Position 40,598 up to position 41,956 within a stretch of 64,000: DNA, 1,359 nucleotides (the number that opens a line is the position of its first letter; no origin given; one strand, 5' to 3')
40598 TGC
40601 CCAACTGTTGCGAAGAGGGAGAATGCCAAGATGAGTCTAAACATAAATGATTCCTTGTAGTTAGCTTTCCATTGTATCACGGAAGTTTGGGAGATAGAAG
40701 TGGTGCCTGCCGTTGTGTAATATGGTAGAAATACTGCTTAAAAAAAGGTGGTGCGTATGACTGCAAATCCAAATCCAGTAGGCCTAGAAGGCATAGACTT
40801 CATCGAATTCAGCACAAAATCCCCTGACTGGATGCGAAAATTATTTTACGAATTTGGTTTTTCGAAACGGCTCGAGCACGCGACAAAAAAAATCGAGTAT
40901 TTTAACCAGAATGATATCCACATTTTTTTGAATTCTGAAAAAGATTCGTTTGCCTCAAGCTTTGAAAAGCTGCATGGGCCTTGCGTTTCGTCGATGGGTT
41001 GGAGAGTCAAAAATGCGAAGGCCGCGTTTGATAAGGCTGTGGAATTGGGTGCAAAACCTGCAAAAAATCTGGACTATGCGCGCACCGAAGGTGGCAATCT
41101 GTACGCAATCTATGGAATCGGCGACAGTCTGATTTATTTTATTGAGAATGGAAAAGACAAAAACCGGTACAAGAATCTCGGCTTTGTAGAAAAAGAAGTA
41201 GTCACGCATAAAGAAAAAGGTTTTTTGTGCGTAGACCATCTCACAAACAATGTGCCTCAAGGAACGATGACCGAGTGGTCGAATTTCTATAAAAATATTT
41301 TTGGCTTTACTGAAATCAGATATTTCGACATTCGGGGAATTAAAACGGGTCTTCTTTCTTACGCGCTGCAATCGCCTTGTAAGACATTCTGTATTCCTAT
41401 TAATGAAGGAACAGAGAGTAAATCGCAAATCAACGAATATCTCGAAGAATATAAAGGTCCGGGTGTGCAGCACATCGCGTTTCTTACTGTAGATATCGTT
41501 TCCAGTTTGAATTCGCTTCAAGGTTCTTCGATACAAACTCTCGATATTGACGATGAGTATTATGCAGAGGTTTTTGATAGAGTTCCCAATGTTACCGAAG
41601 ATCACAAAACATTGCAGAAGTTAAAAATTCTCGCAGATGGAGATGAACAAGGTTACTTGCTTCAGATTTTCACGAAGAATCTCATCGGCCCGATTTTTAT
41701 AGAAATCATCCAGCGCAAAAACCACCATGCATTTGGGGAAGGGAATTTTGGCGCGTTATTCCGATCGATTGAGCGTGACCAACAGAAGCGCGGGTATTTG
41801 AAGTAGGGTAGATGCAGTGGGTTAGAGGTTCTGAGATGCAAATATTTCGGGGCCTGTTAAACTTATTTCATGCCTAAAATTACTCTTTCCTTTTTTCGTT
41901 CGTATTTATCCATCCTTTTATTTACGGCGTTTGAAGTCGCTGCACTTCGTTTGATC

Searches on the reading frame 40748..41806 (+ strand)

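Call 3: search_protein_families(library=ncbifam, proteins=[window:40748-41806:+], max_evalue=0.1)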
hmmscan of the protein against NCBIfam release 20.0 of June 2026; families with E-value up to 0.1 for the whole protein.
window:40748-41806:+ (352 aa): 4 families
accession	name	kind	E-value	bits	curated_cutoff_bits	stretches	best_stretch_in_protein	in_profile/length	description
TIGR01263.1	4HPPD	equivalog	1.9e-108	363.1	277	1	15-350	2-352/353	4-hydroxyphenylpyruvate dioxygenase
NF042435.1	DhshikDhtase_QuiC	equivalog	1.1e-42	146.4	1200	1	6-333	287-615/635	3-dehydroshikimate dehydratase QuiC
TIGR03081.1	metmalonyl_epim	equivalog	6.7e-07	29.9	114.95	1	162-266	2-100/129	methylmalonyl-CoA epimerase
NF047678.1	LIC10486_fam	equivalog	0.0047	16.1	500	1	261-344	232-311/363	LIC10486 family protein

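Call 4: search_protein_families(library=pfam, proteins=[window:40748-41806:+], max_evalue=0.1)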
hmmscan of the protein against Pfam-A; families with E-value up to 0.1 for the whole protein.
window:40748-41806:+ (352 aa): 3 families
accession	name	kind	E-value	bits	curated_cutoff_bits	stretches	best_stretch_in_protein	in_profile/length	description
PF14696.12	Glyoxalase_5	-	7.8e-34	117.3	27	1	9-140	3-132/139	Hydroxyphenylpyruvate dioxygenase, HPPD, N-terminal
PF00903.31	Glyoxalase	-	3.7e-06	27.8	20.6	1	163-260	3-91/121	Glyoxalase/Bleomycin resistance protein/Dioxygenase superfamily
PF13669.12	Glyoxalase_4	-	0.00017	22.3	27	0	179-259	15-88/109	Glyoxalase/Bleomycin resistance protein/Dioxygenase superfamily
